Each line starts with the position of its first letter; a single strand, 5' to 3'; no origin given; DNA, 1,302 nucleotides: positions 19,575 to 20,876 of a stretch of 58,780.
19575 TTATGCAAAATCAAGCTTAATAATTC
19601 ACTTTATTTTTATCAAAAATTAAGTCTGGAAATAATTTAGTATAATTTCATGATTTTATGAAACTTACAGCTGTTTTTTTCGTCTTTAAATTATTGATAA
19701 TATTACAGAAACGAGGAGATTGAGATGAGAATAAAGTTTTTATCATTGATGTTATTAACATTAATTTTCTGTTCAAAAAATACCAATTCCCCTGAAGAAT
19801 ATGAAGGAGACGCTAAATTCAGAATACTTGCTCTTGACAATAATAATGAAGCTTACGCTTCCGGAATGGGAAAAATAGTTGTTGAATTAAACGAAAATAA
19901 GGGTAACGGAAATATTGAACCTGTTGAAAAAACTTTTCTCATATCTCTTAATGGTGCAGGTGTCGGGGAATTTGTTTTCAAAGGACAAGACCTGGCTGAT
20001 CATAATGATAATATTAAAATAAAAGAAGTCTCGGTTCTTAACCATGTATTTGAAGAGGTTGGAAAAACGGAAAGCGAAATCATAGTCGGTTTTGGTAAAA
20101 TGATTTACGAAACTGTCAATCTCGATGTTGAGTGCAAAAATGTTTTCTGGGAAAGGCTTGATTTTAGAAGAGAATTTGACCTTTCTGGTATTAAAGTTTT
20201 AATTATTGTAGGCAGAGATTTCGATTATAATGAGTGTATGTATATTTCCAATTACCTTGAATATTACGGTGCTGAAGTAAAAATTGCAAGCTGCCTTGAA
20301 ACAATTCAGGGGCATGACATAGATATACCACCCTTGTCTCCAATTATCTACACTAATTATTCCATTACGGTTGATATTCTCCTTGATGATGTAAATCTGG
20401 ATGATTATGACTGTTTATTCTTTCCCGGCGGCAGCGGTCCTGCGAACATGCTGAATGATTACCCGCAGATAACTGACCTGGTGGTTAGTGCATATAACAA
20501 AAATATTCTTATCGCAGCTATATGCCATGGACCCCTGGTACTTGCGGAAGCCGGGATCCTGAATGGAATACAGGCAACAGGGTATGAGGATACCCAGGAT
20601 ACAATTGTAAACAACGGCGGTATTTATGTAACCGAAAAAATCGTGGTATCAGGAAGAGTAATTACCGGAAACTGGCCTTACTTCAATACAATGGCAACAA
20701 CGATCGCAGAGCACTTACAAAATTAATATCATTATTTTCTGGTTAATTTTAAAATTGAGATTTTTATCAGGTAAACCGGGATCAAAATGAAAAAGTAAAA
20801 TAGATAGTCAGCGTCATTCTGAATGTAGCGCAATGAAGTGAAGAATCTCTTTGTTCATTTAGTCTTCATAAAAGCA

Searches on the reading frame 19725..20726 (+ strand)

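Call 52: search_protein_families(library=pfam, proteins=[window:19725-20726:+], max_evalue=0.001)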
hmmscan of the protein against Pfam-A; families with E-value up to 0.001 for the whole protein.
window:19725-20726:+ (333 aa): 1 family
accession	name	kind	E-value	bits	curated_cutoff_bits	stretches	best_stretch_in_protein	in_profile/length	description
PF01965.30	DJ-1_PfpI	-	1.6e-29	103.3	26.6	1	157-318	2-152/165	DJ-1/PfpI family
